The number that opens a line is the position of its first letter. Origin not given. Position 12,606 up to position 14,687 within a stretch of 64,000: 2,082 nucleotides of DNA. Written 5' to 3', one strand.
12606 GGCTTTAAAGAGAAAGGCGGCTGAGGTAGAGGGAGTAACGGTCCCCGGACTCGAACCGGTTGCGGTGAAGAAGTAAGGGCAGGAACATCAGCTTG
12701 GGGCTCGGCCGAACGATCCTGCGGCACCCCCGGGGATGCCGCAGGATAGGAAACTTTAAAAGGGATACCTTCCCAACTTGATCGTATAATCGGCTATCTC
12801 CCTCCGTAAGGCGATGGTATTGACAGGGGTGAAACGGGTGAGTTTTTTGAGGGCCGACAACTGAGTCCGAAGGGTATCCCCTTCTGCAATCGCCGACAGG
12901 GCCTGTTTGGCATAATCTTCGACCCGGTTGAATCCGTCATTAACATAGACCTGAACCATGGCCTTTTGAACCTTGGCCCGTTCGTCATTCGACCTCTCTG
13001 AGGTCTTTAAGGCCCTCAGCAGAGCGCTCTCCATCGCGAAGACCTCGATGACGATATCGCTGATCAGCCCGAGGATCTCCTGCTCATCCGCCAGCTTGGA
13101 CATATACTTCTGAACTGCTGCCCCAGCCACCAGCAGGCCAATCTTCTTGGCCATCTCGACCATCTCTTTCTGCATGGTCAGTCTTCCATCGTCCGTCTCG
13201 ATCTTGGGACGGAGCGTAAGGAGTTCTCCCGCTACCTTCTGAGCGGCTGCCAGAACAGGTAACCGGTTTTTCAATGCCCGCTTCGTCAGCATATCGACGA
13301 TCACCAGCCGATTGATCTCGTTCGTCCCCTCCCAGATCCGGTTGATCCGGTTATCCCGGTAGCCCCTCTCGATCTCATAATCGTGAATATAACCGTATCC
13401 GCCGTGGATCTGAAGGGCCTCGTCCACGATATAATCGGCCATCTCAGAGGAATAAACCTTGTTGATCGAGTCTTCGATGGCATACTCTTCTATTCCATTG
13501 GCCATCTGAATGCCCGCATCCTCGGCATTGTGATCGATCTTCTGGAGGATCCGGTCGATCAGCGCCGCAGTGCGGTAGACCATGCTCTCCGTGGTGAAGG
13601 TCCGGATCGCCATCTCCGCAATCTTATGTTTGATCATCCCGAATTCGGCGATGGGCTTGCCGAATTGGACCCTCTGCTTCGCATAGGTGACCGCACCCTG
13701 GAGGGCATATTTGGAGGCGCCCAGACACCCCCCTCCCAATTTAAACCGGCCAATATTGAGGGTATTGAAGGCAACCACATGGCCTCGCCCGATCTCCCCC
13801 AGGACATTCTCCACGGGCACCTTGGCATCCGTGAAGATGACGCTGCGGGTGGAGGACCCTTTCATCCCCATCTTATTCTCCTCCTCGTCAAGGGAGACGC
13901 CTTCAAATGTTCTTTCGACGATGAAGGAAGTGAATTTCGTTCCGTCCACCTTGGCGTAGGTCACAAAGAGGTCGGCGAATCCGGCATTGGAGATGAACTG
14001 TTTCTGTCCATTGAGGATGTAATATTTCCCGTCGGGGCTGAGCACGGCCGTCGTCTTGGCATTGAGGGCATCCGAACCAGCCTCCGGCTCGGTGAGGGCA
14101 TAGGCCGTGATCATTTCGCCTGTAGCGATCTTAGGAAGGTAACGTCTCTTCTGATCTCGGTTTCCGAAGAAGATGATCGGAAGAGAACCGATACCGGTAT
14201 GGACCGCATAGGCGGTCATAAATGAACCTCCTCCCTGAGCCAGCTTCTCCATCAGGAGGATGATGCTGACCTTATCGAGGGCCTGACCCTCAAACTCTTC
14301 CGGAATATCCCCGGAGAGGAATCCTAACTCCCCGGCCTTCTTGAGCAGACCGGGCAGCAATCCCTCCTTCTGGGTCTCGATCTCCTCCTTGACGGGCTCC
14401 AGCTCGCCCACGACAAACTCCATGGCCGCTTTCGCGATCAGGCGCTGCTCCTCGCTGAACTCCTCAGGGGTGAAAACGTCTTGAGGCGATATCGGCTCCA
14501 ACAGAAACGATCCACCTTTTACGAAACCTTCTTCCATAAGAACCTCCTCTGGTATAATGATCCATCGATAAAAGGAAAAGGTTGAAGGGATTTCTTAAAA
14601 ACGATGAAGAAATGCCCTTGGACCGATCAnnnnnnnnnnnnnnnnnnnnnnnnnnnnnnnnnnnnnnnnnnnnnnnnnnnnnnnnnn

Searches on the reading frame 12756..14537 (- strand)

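Call 54: search_protein_families(library=pfam, proteins=[window:12756-14537:-], max_evalue=0.00001)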
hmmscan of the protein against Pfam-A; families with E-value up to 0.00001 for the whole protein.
window:12756-14537:- (593 aa): 7 families
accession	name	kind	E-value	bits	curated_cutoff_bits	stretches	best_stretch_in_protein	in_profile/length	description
PF00441.29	Acyl-CoA_dh_1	-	1.8e-39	135.7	22.4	1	250-415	1-147/150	Acyl-CoA dehydrogenase, C-terminal domain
PF21263.2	Acyl-CoA-dh_C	-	2.4e-36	124.3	27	1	463-565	2-96/96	Acyl-CoA dehydrogenase, C-terminal domain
PF02771.21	Acyl-CoA_dh_N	-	7.4e-28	97.6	22.9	1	28-141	1-113/113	Acyl-CoA dehydrogenase, N-terminal domain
PF02770.24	Acyl-CoA_dh_M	-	1.8e-22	79.8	33.3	1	145-237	1-96/97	Acyl-CoA dehydrogenase, middle domain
PF08028.16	Acyl-CoA_dh_2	-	6e-15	56.1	22.7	1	271-406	7-133/134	Acyl-CoA dehydrogenase, C-terminal domain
PF21343.2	ACAD9-ACADV_C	-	5.6e-10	40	27.8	1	464-545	15-94/120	ACAD9/ACADV, C-terminal domain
PF22924.1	ACOX_C_alpha1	-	4.4e-08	33.5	27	1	259-408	3-159/169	Acyl-CoA oxidase, C-alpha1 domain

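Call 65: search_protein_families(library=ncbifam, proteins=[window:12756-14537:-], max_evalue=1e-10)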
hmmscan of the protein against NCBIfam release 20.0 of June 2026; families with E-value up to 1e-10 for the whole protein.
window:12756-14537:- (593 aa): 20 families
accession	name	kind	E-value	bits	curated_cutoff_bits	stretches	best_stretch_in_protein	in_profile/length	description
NF058590.1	AcCoDHFadEBacil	equivalog_domain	1.2e-253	843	600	1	7-591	1-584/586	acyl-CoA dehydrogenase FadE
NF042972.1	AcrlCoAredClosAcrC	equivalog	8.6e-87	291.3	640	1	26-416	4-375/378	acryloyl-CoA reductase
NF045552.1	GlutCoADH_Des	equivalog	5.2e-65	220.1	470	1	26-418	4-381/387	glutaryl-CoA dehydrogenase Acd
NF043006.1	CyhCrbnylCoADH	equivalog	8.3e-63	212.6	650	1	28-417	5-375/380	cyclohexane-1-carbonyl-CoA dehydrogenase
NF045652.1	ProlPCPDhRedW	equivalog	9.6e-63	212.2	650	1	64-413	36-369/376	L-prolyl-[peptidyl-carrier protein] dehydrogenase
NF053553.1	prodigi_MBC_PigA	equivalog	2.9e-58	197.8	500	1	27-414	5-376/381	prodigiosin MBC biosynthesis dehydrogenase PigA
NF008997.0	PRK12341.1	equivalog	2.6e-54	184.7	537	1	27-409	5-368/382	acyl-CoA dehydrogenase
NF042439.1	SulpropCoADesulf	equivalog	9.2e-49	166.2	600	1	66-420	31-373/379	3-sulfinopropanoyl-CoA desulfinase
NF002885.1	PRK03354.1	equivalog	2.7e-47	161.6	540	1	27-413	5-369/378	crotonobetainyl-CoA dehydrogenase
NF052270.1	Staph_DH_FadE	equivalog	5.6e-44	150.5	600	1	64-419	58-395/400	acyl-CoA dehydrogenase FadE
TIGR03207.1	cyc_hxne_CoA_dh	equivalog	3.3e-37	128.1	575.35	1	28-413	2-367/372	cyclohexanecarboxyl-CoA dehydrogenase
NF007000.1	PRK09463.1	subfamily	1.4e-26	93.1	600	1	52-414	66-431/726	acyl-CoA dehydrogenase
NF008594.0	PRK11561.1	equivalog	1.8e-21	76.1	545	1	143-482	179-506/540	isovaleryl-CoA dehydrogenase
TIGR03204.1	pimC_large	equivalog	8.2e-21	74.3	623.85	1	77-415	58-390/395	pimeloyl-CoA dehydrogenase large subunit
NF009586.0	PRK13026.1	subfamily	2.1e-20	72.6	608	1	52-413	101-465/777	acyl-CoA dehydrogenase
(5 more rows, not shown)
